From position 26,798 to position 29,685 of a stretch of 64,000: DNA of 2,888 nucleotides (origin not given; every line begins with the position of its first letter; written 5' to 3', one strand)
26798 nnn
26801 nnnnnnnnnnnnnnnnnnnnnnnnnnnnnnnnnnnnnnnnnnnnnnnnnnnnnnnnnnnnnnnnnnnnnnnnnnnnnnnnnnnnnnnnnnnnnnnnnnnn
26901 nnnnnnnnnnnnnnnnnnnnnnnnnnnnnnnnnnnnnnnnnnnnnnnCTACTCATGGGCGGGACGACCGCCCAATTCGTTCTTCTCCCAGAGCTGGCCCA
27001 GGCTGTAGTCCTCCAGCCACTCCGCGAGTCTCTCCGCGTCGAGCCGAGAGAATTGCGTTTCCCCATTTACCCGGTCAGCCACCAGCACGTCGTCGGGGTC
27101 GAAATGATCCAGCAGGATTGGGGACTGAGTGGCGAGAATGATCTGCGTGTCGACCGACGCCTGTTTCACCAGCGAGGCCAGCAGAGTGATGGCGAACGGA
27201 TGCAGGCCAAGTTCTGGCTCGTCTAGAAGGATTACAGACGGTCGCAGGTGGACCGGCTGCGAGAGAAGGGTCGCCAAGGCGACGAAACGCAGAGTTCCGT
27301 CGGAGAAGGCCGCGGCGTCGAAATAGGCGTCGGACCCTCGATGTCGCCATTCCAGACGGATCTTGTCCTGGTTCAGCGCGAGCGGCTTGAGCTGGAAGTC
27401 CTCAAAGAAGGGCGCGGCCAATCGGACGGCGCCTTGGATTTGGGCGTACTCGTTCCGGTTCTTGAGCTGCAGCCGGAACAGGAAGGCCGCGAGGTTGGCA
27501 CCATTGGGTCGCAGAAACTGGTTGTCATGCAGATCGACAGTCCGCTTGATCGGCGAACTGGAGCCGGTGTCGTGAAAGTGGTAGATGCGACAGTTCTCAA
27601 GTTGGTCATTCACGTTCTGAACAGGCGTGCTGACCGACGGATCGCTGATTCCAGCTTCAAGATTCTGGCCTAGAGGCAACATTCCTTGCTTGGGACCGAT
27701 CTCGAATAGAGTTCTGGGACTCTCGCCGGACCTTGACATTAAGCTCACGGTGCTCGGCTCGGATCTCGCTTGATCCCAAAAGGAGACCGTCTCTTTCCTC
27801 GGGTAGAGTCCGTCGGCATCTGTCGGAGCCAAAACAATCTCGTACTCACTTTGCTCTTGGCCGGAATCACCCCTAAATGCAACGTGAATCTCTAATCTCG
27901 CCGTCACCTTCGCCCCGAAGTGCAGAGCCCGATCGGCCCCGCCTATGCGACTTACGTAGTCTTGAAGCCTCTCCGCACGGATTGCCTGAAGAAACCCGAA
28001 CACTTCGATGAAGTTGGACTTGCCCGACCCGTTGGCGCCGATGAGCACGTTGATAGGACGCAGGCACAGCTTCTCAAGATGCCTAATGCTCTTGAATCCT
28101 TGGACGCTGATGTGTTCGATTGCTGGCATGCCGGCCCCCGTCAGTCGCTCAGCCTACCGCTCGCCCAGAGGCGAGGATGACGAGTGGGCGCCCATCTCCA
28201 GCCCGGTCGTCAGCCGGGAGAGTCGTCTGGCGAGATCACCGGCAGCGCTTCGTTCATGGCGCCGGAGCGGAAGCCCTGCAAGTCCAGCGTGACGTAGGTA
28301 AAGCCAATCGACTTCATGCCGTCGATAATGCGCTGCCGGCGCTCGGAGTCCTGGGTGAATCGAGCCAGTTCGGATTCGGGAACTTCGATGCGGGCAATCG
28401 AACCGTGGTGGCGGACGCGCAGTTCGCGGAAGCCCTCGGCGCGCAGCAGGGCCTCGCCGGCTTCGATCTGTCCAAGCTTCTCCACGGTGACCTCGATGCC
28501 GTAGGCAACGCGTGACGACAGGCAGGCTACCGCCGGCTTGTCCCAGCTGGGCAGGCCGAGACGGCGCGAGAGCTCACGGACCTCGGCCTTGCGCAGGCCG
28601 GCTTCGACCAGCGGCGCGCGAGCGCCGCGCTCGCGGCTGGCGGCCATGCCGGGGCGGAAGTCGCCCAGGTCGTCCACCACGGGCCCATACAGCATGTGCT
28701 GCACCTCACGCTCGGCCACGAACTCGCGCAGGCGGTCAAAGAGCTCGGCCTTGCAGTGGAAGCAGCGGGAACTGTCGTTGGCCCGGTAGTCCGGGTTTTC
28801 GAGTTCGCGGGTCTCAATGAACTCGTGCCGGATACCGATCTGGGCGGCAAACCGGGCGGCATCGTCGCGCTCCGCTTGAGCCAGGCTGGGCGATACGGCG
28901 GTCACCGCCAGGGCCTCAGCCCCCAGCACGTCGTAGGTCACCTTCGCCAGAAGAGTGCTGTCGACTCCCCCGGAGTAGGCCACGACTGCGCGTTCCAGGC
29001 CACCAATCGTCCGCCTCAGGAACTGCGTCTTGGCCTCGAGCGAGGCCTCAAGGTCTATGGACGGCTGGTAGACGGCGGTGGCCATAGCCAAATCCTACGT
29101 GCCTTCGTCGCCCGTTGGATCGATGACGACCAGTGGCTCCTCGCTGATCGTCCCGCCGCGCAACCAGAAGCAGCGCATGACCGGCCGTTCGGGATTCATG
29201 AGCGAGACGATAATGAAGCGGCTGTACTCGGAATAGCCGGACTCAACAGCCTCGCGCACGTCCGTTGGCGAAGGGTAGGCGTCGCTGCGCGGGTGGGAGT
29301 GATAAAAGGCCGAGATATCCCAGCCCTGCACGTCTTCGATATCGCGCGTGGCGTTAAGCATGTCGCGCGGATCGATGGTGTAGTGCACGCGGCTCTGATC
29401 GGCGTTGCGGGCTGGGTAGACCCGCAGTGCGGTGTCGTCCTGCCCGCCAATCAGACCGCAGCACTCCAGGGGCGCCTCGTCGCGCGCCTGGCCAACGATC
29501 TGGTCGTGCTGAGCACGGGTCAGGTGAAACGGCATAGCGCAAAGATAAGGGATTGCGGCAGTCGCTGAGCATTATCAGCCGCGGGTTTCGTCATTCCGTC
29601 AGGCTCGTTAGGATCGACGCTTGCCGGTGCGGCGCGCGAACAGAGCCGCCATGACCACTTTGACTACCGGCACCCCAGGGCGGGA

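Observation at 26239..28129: Low-GC two-gene ATPase + DUF4276 (TOPRIM-like) module: candidate split-OLD / AbiL- or PARIS-like anti-phage system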

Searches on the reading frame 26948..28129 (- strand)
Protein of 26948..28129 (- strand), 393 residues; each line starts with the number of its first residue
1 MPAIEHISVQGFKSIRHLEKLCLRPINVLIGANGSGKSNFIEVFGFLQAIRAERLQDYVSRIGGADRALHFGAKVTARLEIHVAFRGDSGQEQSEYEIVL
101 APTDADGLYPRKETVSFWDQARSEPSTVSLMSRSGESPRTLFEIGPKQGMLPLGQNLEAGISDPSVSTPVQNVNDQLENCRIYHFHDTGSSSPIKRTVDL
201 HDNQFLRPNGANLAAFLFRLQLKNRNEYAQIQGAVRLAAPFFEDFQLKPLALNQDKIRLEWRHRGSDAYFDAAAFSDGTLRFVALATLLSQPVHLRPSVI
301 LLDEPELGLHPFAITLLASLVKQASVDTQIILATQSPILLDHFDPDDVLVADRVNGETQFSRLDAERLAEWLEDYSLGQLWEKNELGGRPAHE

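Call 3: search_protein_families(library=pfam, proteins=[window:26948-28129:-], max_evalue=0.1)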
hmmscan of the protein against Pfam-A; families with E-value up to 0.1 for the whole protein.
window:26948-28129:- (393 aa): 6 families
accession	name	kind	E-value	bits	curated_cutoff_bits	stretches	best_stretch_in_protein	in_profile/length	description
PF13304.12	AAA_21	-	2.4e-32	113.7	27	2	209-341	191-304/304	AAA domain, putative AbiEii toxin, Type IV TA system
PF02463.25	SMC_N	-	5.4e-14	52.6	40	1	4-336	2-198/220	RecF/RecN/SMC N terminal domain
PF13175.12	AAA_15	-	7.3e-12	46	32.1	2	4-47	3-46/374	AAA ATPase domain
PF11398.14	DUF2813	-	2.1e-07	31.1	21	2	4-43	3-41/372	Protein of unknown function (DUF2813)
PF13476.12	AAA_23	-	1.6e-05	26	27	1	7-106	2-102/201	AAA domain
PF00005.33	ABC_tran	-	0.0018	19.3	25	0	28-44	15-31/137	ABC transporter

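Call 4: search_protein_families(library=padloc, proteins=[window:26948-28129:-], max_evalue=0.1)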
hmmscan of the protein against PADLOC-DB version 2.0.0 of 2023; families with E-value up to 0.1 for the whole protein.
window:26948-28129:- (393 aa): 140 families (the best 25 are shown)
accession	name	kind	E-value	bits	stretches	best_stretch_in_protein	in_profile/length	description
PDLC04175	HEC-01A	-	4.3e-133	441.8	1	3-390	5-362/363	-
PDLC04174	HEC-01A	-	6.1e-84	279.4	1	173-391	45-263/264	-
PDLC04177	HEC-01A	-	3.8e-62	208.6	1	3-389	4-391/393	-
PDLC04178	HEC-01A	-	2.1e-53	179.8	1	2-387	7-381/399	-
PDLC04183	HEC-01A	-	9.8e-43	144.7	1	6-388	7-400/402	-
PDLC04176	HEC-01A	-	3.7e-41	139.7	1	4-388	3-367/371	-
PDLC04182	HEC-01A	-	4.8e-39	132.5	1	1-387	1-401/406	-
PDLC04180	HEC-01A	-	2.9e-33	113.6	1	4-366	3-349/382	-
PDLC04179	HEC-01A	-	3.4e-32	110.2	2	201-391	268-456/459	-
PDLC02980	AriA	-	1.4e-30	105.4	2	238-341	220-304/304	-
PDLC04135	mad3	-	3.7e-29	100.4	1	4-385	2-373/374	mads_3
PDLC04184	HEC-01A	-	3.5e-28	96.8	2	171-354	212-411/464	-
PDLC04393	PDC-M07A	-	1.6e-27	94.6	2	201-384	214-403/435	-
PDLC04391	PDC-M07A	-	2.3e-27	94.1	1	5-386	3-401/412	-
PDLC04389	PDC-M07A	-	1.2e-25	88.5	2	195-388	212-425/443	-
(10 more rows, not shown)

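Call 5: search_protein_families(library=ncbifam, proteins=[window:26948-28129:-], max_evalue=0.1)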
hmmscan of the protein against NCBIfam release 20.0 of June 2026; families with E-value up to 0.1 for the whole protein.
window:26948-28129:- (393 aa): 49 families (the best 25 are shown)
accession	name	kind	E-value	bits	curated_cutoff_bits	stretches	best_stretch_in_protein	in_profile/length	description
NF047739.1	antiphage_MADS3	equivalog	4.3e-29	101.9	420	2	192-381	236-422/427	methylation-associated defense system AAA family ATPase MAD3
NF038234.1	retron_eff_Eco8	equivalog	4.6e-11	42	250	2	3-46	2-45/679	retron Eco8 family effector endonuclease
TIGR00611.2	recf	equivalog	7.4e-09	35.2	172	1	4-61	1-58/339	DNA replication/repair protein RecF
TIGR02169.1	SMC_prok_A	equivalog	3.1e-08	31.8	729.4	1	4-98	2-96/1165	chromosome segregation protein SMC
TIGR04435.1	restrict_AAA_1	hypoth_equivalog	5.9e-07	28.6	300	2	265-359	388-491/568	restriction system-associated AAA family ATPase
TIGR04521.1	ECF_ATPase_2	equivalog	1.3e-06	27.7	330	1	274-332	144-200/279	energy-coupling factor transporter ATPase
NF041760.1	PtuA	equivalog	1.6e-06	27.3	500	1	4-42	52-90/524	retron Ec78 anti-phage system effector ATPase PtuA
NF040873.1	AztA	equivalog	1.6e-05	24.5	220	0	287-332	128-173/191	zinc ABC transporter ATP-binding protein AztA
TIGR03411.1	urea_trans_UrtD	equivalog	2e-05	24.3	304.1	1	7-43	10-47/242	urea ABC transporter ATP-binding protein UrtD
TIGR01166.1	cbiO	subfamily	3.1e-05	23.5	211.8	1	274-334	127-184/190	cobalt ABC transporter, ATP-binding protein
TIGR01978.1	sufC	equivalog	8.2e-05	22.1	212.8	1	293-351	159-218/243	Fe-S cluster assembly ATPase SufC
NF041774.1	tung_ATPbind_TupC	equivalog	9.7e-05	21.5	400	1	23-50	25-52/319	tungstate ABC transporter ATP-binding protein TupC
TIGR03864.1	PQQ_ABC_ATP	hypoth_equivalog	0.00011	21.8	302.25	1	293-350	148-204/236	ABC transporter, ATP-binding subunit, PQQ-dependent alcohol dehydrogenase system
TIGR00972.1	3a0107s01c2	equivalog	0.00012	21.6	343.2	1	292-335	158-201/248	phosphate ABC transporter ATP-binding protein PstB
TIGR03522.1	GldA_ABC_ATP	equivalog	0.00057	19.4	402.6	1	291-335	146-190/301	gliding motility-associated ABC transporter ATP-binding subunit GldA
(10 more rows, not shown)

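Call 51: search_solved_structures(query=window:26951-28129:-, max_evalue=0.01, show_alignments=2)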
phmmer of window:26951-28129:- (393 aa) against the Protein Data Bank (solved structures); distinct sequences matched with E-value up to 0.01: 16.
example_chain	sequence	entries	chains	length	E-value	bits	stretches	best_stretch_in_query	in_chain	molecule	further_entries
4i99_A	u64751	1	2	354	7.4e-07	31.6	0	1-59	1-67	Chromosome partition protein Smc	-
5xns_A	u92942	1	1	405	1.8e-05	27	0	1-59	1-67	Chromosome partition protein Smc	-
5xei_A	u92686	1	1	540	4e-05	25.9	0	1-59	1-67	Chromosome partition protein Smc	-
6p74_A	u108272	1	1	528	9.9e-05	24.6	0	6-112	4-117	Putative ATP-dependent endonuclease of the OLD family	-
9u9y_A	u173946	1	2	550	0.0033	19.6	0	275-344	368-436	AAA family ATPase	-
5d3m_B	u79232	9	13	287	0.0035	19.5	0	275-378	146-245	Energy-coupling factor transporter ATP-binding protein EcfA2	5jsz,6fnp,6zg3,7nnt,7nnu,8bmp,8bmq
6zz6_B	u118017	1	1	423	0.0037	19.4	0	2-48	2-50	Structural maintenance of chromosomes protein 3,Structural maintenance of chromosomes prot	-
9kjx_B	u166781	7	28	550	0.0038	19.4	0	275-344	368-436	AAA family ATPase | Retron I-A effector PtuA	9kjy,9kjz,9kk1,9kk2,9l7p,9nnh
1e69_A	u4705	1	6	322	0.0044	19.2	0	275-369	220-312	CHROMOSOME SEGREGATION SMC PROTEIN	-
4ux3_A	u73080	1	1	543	0.0052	18.9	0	3-48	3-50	STRUCTURAL MAINTENANCE OF CHROMOSOMES PROTEIN 3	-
9n69_A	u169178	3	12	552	0.0057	18.8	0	275-350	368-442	AAA family ATPase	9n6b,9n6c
1xew_X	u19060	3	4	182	0.0058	18.8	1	1-59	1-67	SMC protein | Chromosome segregation protein smc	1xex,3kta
6yuf_C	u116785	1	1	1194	0.0066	18.6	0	6-146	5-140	Structural maintenance of chromosomes protein 3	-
9vkz_A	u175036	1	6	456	0.0073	18.4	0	275-344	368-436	Retron Ec78 probable ATPase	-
8bms_B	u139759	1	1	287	0.0092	18.1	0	275-378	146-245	Energy-coupling factor transporter ATP-binding protein EcfA2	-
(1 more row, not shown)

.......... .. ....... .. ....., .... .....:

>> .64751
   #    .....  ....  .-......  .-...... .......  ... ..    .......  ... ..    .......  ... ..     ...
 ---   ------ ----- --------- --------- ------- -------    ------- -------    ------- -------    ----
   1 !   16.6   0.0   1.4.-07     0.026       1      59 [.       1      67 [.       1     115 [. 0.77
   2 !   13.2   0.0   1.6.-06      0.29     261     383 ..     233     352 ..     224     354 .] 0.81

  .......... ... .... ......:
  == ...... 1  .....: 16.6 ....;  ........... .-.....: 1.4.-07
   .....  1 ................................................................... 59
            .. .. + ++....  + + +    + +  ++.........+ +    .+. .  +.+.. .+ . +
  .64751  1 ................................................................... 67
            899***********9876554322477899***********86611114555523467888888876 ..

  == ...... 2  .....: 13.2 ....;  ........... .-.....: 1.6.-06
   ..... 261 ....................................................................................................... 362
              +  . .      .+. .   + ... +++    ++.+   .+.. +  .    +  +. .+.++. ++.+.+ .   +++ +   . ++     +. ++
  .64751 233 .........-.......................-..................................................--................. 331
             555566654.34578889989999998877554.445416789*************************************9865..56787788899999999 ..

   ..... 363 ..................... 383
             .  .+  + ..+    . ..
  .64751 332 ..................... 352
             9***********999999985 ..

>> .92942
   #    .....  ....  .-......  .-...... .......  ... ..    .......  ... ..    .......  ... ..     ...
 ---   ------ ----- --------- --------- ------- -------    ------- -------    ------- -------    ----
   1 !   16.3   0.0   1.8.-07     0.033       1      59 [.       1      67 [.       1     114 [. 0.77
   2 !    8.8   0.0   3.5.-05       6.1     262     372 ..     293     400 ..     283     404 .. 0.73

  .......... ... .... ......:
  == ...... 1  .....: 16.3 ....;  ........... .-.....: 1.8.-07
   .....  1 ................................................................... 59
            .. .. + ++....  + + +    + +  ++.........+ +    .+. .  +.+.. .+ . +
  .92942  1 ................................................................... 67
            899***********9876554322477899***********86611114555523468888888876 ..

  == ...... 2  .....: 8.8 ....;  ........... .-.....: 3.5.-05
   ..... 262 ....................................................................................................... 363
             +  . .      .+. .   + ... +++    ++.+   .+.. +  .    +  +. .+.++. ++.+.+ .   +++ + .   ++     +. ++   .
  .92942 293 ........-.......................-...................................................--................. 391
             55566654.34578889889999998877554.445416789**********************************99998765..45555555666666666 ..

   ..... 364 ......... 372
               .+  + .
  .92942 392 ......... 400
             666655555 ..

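Call 66: find_homologous_proteins(query=window:26951-28129:-, max_evalue=1e-10)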
Query window:26951-28129:- (393 aa): 8000 proteins with E <= 1e-10 among 8000 candidates; the best 120 are listed.
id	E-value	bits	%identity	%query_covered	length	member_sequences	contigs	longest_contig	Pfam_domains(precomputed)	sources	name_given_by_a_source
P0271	3.8e-243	824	93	100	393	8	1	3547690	PF11398.15,PF13175.13,PF13476.13,PF02463.26,PF13304.13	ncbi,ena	-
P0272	3.6e-217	739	83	100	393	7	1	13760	PF11398.15,PF13175.13,PF02463.26,PF13304.13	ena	-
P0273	2.3e-212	723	82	100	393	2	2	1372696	PF11398.15,PF00005.34,PF13175.13,PF13476.13,PF02463.26,PF13304.13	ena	-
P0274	5.7e-196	669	76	100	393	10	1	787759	PF11398.15,PF13175.13,PF02463.26,PF13304.13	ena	-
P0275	1.8e-181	621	73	100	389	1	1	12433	PF11398.15,PF13175.13,PF02463.26,PF13304.13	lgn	-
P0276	1.2e-180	619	72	100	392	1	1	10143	PF11398.15,PF13175.13,PF02463.26,PF13304.13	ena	-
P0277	4.3e-180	617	72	100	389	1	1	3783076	PF11398.15,PF13175.13,PF02463.26,PF13304.13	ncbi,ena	-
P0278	8.6e-177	606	71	100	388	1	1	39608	PF11398.15,PF13175.13,PF02463.26,PF13304.13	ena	-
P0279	4.4e-172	590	69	100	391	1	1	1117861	PF11398.15,PF13175.13,PF02463.26,PF13304.13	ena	-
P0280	5.7e-166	570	66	99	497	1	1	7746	PF11398.15,PF14103.12,PF13175.13,PF02463.26,PF13304.13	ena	-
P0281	2.5e-159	548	67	100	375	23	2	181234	PF11398.15,PF13175.13,PF02463.26,PF13304.13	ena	-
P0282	5.1e-158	544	67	100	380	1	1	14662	PF11398.15,PF13175.13,PF02463.26,PF13304.13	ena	-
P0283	1.1e-157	543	66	100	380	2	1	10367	PF11398.15,PF13175.13,PF02463.26,PF13304.13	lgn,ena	-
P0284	2.0e-156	539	65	100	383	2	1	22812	PF11398.15,PF13175.13,PF13476.13,PF02463.26,PF13304.13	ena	-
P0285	3.5e-156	538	66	100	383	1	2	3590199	PF11398.15,PF13175.13,PF02463.26,PF13304.13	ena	-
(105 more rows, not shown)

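Call 75: predict_structure(alignment_id=A6)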
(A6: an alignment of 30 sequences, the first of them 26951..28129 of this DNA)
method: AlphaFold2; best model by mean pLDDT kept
length: 393 residues; sequences in the alignment: 30
mean_pLDDT: 78.2   pTM: 0.80
mean pLDDT of the five models: 78.2, 76.6, 75.7, 72.2, 70.3
residues with pLDDT >= 90: 105; 70-90: 187; 50-70: 61; < 50: 40
segments of 3 or more residues with pLDDT < 50: 135-154, 196-198, 385-393
pLDDT, mean of each block of 10 residues (from residue 1): 88 89 94 85 92 88 85 77 80 87 88 88 84 50 37 61 78 88 68 50 51 77 92 89 82 72 78 68 88 89 87 92 94 86 90 86 79 58 48 38
secondary structure, 60 per line:
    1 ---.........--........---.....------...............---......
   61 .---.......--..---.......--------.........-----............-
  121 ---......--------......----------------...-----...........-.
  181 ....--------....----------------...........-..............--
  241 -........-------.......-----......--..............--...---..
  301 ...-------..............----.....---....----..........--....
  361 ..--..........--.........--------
elements in order: E4-12 E15-22 E26-30 H37-51 H55-61 H65-69 E79-85 E94-102 E108-119 E124-129 H138-143 H168-178 E180-184 H193-196 H213-223 H225-238 E242-249 E257-263 E269-271 H277-290 E299-303 H311-324 E329-333 H337-340 E348-354 E357-362 H365-374 H377-385

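Call 77: search_protein_families(library=phrogs, proteins=[window:26951-28129:-], max_evalue=0.001)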
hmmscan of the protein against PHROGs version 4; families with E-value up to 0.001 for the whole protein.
window:26951-28129:- (393 aa): 10 families
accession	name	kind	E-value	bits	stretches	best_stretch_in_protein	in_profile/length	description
phrog_4747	-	unknown function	2.1e-25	90.8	2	4-60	3-61/610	-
phrog_8323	-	unknown function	1.8e-14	54.2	2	298-352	323-377/623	-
phrog_5836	-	unknown function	1.3e-13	50.9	1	269-390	279-402/1071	-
phrog_3940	-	unknown function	6.7e-12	46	1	290-347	247-306/537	-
phrog_7507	-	unknown function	1e-11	45.9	2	225-359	333-469/483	-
phrog_9802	-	unknown function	4.1e-08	33.7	1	253-350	235-338/438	-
phrog_21420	-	unknown function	4.2e-07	29.8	1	4-60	2-58/654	-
phrog_14430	-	unknown function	2.5e-06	28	0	285-343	326-385/444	-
phrog_8066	-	unknown function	0.00011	22.1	0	276-366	364-455/522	-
phrog_77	-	DNA, RNA and nucleotide metabolism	0.00035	20.2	0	4-46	298-342/967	SbcC-like subunit of palindrome specific endonuclease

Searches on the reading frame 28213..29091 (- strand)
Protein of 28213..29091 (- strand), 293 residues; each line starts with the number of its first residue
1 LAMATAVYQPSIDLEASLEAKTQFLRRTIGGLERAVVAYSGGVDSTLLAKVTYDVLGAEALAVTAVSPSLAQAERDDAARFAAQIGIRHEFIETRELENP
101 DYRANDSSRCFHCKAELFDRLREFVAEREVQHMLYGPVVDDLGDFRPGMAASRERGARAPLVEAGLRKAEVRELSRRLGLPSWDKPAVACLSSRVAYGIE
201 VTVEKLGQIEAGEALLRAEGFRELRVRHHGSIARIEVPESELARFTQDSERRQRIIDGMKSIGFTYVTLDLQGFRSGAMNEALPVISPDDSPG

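Call 57: find_related_loci(query=window:28213-29091:-, collection=metagenome_contigs, flank=6000)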
Query window:28213-29091:- (293 aa) in metagenome_contigs; peptide patterns used: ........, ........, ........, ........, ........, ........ (x = any residue, [..] = any of these).
600 stretches matched a pattern (row limit reached: there are more); 393 encode a relative of the query (tblastn E <= 1e-3); the best 80 are kept; 80 distinct loci.
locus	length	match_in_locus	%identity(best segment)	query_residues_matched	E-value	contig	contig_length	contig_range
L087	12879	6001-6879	87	1-293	1e-170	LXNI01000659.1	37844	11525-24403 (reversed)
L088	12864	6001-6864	76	3-290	4e-148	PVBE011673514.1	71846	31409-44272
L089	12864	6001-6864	75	3-290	2e-144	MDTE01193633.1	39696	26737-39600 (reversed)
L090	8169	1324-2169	74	6-287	8e-144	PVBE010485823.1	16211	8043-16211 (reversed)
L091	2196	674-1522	64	8-292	4e-127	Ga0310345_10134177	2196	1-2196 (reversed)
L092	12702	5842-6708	64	3-291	2e-119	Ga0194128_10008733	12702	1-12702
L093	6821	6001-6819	67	2-271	5e-117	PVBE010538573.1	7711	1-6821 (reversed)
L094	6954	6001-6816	51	10-283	5e-90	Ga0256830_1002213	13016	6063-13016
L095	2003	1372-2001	67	8-217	1e-92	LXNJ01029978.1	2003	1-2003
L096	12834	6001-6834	49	2-283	1e-84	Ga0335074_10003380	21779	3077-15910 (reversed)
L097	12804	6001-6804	51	21-288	2e-84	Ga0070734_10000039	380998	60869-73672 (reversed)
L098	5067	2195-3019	50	14-288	6e-84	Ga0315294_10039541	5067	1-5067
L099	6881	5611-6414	51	15-283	1e-82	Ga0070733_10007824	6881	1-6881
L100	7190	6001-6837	49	3-283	7e-82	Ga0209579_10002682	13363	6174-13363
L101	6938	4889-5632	56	27-280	2e-81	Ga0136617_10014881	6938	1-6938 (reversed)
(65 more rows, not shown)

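Call 63: search_protein_families(library=ncbifam, proteins=[window:28213-29091:-], max_evalue=0.00001)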
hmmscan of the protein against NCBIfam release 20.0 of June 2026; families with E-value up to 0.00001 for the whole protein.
window:28213-29091:- (293 aa): 4 families
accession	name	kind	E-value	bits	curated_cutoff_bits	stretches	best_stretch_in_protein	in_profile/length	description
TIGR00268.2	TIGR00268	equivalog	3.1e-96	321.6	150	1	21-280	2-259/259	ATP-dependent sacrificial sulfur transferase LarE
NF010587.0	PRK13980.1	equivalog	3.9e-10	39.4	255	1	11-97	8-97/267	NAD+ synthase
NF010588.0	PRK13981.1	equivalog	2.2e-06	26.4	479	1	31-96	284-350/546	NAD+ synthase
TIGR00552.1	nadE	equivalog_domain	3.3e-06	26.5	63.65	0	31-99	21-91/251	NAD(+) synthase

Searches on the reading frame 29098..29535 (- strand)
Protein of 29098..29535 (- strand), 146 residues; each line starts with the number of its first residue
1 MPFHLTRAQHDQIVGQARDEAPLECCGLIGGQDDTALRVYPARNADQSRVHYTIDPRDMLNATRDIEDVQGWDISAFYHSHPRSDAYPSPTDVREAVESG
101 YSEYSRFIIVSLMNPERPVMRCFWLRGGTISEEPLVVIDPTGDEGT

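Call 63: search_protein_families(library=ncbifam, proteins=[window:29098-29535:-], max_evalue=0.00001)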
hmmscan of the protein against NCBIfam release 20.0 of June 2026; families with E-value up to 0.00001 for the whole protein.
window:29098-29535:- (146 aa): 1 family
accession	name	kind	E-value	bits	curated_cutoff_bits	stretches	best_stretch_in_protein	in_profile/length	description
NF041370.1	desamp_Halo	equivalog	8.8e-22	77.4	130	1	4-132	2-128/133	desampylase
